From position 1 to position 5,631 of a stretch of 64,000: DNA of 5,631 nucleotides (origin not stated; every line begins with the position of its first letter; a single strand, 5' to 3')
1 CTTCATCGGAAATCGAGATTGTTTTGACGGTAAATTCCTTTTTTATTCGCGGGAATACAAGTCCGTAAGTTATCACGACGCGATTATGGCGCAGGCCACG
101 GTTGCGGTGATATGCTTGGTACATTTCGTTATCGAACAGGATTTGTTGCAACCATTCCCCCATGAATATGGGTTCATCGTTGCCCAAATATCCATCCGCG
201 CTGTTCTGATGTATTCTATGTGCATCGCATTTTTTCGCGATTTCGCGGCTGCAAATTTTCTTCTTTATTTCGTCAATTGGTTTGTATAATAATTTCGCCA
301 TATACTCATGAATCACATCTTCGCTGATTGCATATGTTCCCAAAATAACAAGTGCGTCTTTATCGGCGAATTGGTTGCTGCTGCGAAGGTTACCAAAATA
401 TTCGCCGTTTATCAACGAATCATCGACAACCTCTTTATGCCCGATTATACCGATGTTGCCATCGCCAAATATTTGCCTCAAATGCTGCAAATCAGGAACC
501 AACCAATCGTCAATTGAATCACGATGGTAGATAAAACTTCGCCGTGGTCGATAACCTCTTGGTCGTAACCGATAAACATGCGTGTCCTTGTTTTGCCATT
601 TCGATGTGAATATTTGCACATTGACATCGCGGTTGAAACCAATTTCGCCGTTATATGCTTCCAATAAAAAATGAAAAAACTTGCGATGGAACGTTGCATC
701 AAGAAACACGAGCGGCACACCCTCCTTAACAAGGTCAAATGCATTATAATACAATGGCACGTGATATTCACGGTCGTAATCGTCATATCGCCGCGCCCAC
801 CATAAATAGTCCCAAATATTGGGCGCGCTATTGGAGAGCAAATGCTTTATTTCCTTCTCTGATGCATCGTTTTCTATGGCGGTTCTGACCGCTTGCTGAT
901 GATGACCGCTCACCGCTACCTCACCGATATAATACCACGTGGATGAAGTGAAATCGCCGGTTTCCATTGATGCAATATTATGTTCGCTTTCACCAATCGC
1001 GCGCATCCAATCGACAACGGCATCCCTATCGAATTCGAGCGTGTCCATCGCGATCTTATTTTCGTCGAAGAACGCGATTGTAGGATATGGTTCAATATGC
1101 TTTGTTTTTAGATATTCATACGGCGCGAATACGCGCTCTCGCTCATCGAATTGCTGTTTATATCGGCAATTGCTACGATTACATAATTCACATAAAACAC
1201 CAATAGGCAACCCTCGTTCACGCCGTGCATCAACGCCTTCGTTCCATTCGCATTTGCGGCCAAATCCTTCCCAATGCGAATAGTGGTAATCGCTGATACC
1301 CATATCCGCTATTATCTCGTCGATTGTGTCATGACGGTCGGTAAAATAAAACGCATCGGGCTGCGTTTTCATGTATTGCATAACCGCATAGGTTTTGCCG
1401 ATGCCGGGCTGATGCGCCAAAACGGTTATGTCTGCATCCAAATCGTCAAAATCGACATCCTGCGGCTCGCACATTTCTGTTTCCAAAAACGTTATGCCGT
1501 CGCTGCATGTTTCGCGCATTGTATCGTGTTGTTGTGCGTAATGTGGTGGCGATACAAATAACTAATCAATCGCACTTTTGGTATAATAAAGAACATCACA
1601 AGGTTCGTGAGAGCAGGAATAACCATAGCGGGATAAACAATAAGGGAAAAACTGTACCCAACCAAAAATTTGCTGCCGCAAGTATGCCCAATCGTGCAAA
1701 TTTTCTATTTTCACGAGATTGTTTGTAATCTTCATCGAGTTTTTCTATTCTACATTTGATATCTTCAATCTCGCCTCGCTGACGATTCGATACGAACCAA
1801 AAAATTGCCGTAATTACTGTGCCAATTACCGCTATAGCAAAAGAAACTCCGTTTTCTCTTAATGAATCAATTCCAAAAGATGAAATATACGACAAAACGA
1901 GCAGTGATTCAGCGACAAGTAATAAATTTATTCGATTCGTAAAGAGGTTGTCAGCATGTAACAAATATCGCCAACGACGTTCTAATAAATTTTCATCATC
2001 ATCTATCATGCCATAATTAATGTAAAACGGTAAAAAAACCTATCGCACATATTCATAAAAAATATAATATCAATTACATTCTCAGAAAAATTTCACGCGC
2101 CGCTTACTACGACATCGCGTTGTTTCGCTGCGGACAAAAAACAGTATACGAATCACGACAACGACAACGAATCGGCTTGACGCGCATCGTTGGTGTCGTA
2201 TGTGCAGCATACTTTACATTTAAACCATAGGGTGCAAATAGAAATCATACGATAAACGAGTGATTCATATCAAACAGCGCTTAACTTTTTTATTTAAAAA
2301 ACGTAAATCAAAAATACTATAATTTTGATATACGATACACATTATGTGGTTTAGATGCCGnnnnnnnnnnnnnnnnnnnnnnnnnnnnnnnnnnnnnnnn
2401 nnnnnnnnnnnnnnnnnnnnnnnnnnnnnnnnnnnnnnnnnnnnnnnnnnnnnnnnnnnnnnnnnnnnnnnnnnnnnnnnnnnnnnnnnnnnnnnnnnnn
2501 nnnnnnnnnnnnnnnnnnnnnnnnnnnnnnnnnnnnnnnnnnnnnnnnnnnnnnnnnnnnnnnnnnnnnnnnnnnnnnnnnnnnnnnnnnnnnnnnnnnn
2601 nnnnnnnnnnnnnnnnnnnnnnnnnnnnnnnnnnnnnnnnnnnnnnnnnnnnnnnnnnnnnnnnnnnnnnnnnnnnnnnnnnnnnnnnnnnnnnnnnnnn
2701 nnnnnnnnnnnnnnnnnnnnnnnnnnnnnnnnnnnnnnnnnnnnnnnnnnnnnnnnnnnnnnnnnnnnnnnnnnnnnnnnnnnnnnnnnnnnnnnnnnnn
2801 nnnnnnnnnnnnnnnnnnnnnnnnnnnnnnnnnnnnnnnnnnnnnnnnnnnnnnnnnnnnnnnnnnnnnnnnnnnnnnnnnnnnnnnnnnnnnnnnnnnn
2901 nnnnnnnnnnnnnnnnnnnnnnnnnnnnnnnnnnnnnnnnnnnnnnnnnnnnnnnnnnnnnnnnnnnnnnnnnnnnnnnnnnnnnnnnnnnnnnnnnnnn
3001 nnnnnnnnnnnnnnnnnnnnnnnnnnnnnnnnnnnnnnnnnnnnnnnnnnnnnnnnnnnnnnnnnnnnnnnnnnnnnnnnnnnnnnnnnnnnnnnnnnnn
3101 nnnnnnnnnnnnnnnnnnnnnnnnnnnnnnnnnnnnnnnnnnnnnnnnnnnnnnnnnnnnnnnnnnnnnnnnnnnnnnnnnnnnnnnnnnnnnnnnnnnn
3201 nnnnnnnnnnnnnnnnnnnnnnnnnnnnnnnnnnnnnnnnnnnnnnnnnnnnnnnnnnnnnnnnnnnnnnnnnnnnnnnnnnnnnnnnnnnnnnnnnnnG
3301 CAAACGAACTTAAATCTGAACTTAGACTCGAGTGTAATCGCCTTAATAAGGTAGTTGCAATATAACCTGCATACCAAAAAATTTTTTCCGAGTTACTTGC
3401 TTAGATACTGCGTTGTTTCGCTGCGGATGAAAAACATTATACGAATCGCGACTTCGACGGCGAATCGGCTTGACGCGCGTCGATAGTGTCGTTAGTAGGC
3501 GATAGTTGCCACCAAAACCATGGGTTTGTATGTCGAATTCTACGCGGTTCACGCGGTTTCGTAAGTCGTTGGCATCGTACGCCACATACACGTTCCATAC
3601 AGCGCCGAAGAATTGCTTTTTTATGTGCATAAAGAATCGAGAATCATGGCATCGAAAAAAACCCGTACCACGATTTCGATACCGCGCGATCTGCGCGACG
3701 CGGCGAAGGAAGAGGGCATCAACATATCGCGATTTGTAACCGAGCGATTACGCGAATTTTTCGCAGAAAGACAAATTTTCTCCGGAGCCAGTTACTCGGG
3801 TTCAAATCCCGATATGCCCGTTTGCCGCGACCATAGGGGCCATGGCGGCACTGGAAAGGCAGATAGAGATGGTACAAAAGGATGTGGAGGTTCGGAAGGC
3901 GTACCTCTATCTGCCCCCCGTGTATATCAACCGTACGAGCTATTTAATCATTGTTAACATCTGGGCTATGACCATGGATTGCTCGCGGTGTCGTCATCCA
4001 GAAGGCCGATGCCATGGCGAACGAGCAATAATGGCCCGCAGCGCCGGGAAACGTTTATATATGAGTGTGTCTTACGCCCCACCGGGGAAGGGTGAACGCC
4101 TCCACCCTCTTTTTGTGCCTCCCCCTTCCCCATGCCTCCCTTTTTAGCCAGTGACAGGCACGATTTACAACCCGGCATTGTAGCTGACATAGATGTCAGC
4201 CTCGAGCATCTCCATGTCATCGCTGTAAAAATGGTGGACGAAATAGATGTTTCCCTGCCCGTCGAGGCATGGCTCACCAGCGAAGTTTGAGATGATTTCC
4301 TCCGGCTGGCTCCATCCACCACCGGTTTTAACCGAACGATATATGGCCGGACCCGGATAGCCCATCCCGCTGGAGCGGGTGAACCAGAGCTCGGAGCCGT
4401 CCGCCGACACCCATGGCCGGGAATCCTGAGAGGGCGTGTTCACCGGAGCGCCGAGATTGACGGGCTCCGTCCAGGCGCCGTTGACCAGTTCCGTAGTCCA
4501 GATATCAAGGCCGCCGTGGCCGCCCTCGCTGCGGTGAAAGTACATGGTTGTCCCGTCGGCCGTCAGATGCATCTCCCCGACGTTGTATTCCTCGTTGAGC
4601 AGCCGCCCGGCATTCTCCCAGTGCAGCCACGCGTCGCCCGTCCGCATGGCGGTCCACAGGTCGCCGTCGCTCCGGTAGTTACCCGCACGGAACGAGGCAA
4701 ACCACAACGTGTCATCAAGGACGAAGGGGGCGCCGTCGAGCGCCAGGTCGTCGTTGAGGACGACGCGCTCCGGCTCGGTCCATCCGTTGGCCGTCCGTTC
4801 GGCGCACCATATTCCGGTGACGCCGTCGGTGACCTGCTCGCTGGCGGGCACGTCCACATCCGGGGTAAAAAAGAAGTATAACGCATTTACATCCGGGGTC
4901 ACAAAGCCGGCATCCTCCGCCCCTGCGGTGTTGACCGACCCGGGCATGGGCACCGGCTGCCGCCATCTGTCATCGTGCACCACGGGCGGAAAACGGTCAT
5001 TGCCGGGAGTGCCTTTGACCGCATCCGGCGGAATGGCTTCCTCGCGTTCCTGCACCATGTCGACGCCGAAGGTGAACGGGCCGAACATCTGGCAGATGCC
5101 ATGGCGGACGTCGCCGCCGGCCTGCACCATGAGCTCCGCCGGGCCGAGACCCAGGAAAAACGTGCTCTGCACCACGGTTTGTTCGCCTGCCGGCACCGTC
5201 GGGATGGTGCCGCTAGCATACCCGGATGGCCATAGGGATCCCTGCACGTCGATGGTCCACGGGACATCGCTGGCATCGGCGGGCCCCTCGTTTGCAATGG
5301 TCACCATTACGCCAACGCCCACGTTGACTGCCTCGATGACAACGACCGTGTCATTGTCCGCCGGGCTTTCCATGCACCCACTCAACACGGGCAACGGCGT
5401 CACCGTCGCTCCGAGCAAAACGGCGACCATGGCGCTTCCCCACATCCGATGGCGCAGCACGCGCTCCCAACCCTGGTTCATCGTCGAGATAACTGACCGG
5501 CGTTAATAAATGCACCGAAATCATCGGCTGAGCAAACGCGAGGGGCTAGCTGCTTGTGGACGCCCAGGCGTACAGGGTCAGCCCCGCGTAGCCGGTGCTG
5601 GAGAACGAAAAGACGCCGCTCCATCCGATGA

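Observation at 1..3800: AT-rich island encoding helicase-like NTPase + small membrane protein + PD-(D/E)xK nuclease + RHH regulator: candidate uncharacterised defence/mobile module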

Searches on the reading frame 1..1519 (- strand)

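Call 5: search_protein_families(library=pfam, proteins=[window:1-1519:-], max_evalue=1)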
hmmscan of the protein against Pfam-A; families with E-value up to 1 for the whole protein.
window:1-1519:- (506 aa): 1 family
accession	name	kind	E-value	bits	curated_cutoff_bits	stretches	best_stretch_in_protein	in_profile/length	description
PF09856.14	ScfRs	-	0.035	14.4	24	1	94-120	108-135/157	Short-chain fatty acyl coenzyme A regulator, C-terminal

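Call 6: search_protein_families(library=padloc, proteins=[window:1-1519:-], max_evalue=1)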
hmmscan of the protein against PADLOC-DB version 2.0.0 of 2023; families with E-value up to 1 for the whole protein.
window:1-1519:- (506 aa): 0 families

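Call 7: search_protein_families(library=phrogs, proteins=[window:1-1519:-], max_evalue=1)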
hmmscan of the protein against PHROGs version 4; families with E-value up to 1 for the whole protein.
window:1-1519:- (506 aa): 1 family
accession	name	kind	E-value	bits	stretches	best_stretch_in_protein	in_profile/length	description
phrog_296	-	integration and excision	0.0053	16.5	1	30-80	319-373/626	DNA transposition protein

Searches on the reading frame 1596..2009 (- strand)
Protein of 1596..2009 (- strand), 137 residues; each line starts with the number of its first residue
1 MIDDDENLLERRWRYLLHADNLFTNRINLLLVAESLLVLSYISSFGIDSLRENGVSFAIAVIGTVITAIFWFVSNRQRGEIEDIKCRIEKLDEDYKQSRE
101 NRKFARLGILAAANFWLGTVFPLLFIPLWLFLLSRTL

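Call 5: search_protein_families(library=pfam, proteins=[window:1596-2009:-], max_evalue=1)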
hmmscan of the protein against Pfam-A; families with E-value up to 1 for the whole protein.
window:1596-2009:- (137 aa): 1 family
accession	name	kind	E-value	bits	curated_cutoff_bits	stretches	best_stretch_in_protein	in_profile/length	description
PF24838.2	8xMP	-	0.00037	20.8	30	1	15-133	10-135/136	Octameric membrane protein family (8xMP)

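Call 6: search_protein_families(library=padloc, proteins=[window:1596-2009:-], max_evalue=1)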
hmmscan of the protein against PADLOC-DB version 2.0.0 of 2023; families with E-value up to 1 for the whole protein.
window:1596-2009:- (137 aa): 1 family
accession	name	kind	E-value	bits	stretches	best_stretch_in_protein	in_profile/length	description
PDLC04700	PDC-M54A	-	0.026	9.4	1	60-115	1055-1111/1657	-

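Call 7: search_protein_families(library=phrogs, proteins=[window:1596-2009:-], max_evalue=1)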
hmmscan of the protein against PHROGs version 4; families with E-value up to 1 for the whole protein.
window:1596-2009:- (137 aa): 6 families
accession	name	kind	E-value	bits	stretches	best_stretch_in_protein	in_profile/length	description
phrog_15519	-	unknown function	0.049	14.5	1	43-102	57-117/146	-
phrog_2542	-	unknown function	0.1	13.8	1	57-100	9-58/143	-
phrog_736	-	unknown function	0.19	12.8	1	48-99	7-63/112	-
phrog_3107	-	unknown function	0.23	12.6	1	55-81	11-37/66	-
phrog_1009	-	unknown function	0.31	12.1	1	59-102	14-64/103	-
phrog_6106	-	unknown function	0.37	11.3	1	79-121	98-140/194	-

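Call 15: find_encoding_contigs(protein=window:1596-2009:-, flank=10000, max_places=10)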
Protein window:1596-2009:- (137 aa): 1 contig read that carries it; 1 place shown.
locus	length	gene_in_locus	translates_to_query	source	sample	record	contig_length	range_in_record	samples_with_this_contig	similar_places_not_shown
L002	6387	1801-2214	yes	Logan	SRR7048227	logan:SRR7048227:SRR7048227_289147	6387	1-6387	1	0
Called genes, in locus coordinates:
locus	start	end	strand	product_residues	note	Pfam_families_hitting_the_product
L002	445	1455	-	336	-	-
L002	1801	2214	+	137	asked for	-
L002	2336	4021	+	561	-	-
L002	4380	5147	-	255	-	-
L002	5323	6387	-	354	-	?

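Call 47: search_protein_families(library=ncbifam, proteins=[window:1596-2009:-], max_evalue=1)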
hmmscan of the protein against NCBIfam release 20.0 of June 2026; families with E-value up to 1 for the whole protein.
window:1596-2009:- (137 aa): 0 families

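Call 52: list_cluster_members(proteins=[P0065, P0001, window:1596-2009:-])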
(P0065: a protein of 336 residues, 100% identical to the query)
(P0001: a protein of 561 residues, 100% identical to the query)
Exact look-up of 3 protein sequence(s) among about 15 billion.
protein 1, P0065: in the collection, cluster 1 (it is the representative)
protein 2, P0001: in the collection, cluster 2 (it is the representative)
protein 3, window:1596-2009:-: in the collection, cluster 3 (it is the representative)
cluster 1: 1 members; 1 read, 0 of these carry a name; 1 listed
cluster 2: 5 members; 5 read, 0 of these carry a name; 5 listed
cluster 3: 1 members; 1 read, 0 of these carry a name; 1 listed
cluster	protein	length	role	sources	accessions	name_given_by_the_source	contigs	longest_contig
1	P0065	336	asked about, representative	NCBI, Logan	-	-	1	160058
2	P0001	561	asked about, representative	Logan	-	-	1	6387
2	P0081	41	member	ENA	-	-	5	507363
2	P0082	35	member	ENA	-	-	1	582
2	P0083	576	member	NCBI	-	-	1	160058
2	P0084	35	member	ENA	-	-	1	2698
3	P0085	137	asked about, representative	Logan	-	-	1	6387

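Call 95: search_protein_families(library=padloc, proteins=[window:1596-2009:-], max_evalue=10)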
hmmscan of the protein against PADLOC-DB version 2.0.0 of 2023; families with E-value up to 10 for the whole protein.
window:1596-2009:- (137 aa): 1 family
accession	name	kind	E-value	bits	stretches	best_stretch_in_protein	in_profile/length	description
PDLC04700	PDC-M54A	-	0.026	9.4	1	60-115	1055-1111/1657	-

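Call 96: search_dna_similar(query=window:1596-2009:-, collection=plasmids, mode=protein, max_evalue=0.01, max_rows=10)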
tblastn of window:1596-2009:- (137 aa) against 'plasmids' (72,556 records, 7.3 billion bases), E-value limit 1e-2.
No match.

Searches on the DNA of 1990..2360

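Call 110: search_rna_families(source=window, start=1990, end=2360, threshold=evalue, max_evalue=10)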
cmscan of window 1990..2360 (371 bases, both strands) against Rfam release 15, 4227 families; matches with E-value up to 10: 7.
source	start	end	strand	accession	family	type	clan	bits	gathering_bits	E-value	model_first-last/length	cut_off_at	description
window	2222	2291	+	RF01593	plasmodium_snoR16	Gene; snRNA; snoRNA; CD-box;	-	16.5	70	6.3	1-126/126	no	small nucleolar RNA snoR16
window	2192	2231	+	RF01104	SBWMV2_UPD-PKb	Cis-reg;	-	16.4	39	1.2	1-29/29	no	Pseudoknot of upstream pseudoknot domain (UPD) of the 3'UTR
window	2286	2313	+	RF01103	UPD-PKc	Cis-reg;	-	15.6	40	7.3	1-29/29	no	Pseudoknot of upstream pseudoknot domain (UPD) of the 3'UTR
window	2308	2358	-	RF00184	PVX_3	Cis-reg;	-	12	42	5.5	1-54/54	no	Potato virus X cis-acting regulatory element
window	2285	2317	-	RF01748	nuoG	Cis-reg;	-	11.6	33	8.4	1-43/43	no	nuoG RNA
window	2113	2218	-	RF02246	Six3os1_1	Gene; lncRNA;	-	10.1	50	7.7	1-87/87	no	Six3os1 conserved region 1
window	1990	2003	-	RF01122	sR39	Gene; snRNA; snoRNA; CD-box;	-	9.8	50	5.5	1-14/56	3'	Small nucleolar RNA sR39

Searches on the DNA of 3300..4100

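Call 109: search_rna_families(source=window, start=3300, end=4100, threshold=evalue, max_evalue=10, show_alignments=1)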
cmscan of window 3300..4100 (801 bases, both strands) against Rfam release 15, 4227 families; matches with E-value up to 10: 3.
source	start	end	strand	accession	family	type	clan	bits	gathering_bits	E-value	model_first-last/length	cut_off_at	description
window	3584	3723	-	RF02132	HOXB13-AS1_1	Gene; lncRNA;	-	15.4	60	1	1-136/136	no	HOXB13 antisense RNA 1 conserved region 1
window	3772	3820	-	RF04351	Plastid-psbl-rps4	Cis-reg;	-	15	68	4.3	1-53/53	no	Plastid-psbl-rps4 3UTR RNA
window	3795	3812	+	RF00023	tmRNA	Gene;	CL00001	13.1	47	0.0049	346-363/374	no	transfer-messenger RNA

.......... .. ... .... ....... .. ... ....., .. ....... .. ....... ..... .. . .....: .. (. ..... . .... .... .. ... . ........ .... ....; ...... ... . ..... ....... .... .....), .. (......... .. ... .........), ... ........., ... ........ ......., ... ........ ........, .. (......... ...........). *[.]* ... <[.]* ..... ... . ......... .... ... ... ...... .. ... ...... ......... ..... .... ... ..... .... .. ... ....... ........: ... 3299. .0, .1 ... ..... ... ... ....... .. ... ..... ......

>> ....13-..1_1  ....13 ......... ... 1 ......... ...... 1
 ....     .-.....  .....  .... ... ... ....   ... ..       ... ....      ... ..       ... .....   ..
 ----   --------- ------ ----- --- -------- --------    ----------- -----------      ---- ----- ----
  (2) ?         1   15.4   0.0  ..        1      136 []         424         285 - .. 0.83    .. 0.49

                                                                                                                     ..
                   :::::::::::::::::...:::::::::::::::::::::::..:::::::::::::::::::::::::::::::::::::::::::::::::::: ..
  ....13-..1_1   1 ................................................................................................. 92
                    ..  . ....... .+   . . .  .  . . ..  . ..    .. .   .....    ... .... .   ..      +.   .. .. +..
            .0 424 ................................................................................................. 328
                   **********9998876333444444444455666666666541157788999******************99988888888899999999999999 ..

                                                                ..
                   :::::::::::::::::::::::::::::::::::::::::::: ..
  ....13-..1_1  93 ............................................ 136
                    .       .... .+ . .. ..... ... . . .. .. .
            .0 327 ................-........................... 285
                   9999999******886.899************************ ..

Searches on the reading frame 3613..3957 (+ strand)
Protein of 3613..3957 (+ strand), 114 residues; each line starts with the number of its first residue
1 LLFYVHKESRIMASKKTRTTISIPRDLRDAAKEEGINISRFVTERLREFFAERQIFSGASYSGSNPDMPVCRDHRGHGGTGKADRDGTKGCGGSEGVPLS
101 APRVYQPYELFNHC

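Call 5: search_protein_families(library=pfam, proteins=[window:3613-3957:+], max_evalue=1)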
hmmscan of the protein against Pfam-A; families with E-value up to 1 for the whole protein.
window:3613-3957:+ (114 aa): 1 family
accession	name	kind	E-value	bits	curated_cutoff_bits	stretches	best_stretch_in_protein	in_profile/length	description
PF07362.18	CcdA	-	2.1e-05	25.2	22.4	1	16-53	1-38/71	Post-segregation antitoxin CcdA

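Call 6: search_protein_families(library=padloc, proteins=[window:3613-3957:+], max_evalue=1)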
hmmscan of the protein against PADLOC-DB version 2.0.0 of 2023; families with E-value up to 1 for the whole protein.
window:3613-3957:+ (114 aa): 1 family
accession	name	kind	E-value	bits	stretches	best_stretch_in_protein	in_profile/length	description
PDLC00833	E1-E2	-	0.026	12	1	14-55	84-124/222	E1-E2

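Call 7: search_protein_families(library=phrogs, proteins=[window:3613-3957:+], max_evalue=1)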
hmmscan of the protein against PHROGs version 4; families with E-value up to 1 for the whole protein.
window:3613-3957:+ (114 aa): 3 families
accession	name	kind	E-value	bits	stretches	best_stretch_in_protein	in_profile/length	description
phrog_582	-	transcription regulation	0.0061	17.8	1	7-54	48-99/105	Arc-like repressor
phrog_497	-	moron, auxiliary metabolic gene and host takeover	0.039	14.4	1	13-49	99-139/342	toxin-antitoxin system HicB-like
phrog_21089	-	unknown function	0.12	13.4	1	14-48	7-41/79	-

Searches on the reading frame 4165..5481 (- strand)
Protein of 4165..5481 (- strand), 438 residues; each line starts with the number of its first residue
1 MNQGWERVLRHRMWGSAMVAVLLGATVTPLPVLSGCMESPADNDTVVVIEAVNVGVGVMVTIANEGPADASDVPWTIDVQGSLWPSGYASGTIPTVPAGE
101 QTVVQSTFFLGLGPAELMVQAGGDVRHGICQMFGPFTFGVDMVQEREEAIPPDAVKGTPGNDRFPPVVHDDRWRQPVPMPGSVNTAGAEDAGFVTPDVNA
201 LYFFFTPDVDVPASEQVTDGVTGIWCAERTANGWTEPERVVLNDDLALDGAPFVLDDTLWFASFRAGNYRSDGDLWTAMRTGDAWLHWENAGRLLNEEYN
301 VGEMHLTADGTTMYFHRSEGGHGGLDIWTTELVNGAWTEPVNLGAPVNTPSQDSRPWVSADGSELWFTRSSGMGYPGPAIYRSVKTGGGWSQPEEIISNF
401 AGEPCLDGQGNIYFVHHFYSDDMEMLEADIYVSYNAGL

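Call 5: search_protein_families(library=pfam, proteins=[window:4165-5481:-], max_evalue=1)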
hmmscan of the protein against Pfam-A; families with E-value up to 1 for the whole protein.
window:4165-5481:- (438 aa): 1 family
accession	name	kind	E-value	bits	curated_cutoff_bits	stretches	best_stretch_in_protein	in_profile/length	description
PF07676.18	PD40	-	0.00017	21.9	20.9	1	292-328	2-37/38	WD40-like Beta Propeller Repeat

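Call 80: find_encoding_contigs(protein=window:4165-5481:-, flank=10000, max_places=4)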
Protein window:4165-5481:- (438 aa): 1 contig read that carries it; 1 place shown.
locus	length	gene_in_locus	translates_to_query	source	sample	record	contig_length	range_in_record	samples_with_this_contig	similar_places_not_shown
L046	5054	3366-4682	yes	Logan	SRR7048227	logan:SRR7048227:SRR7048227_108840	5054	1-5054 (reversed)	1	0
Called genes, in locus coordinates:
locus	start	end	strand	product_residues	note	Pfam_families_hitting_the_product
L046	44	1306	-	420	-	PF00330:Aconitase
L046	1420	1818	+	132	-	PF01894:YjbQ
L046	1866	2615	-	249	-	-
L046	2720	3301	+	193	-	-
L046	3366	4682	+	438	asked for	-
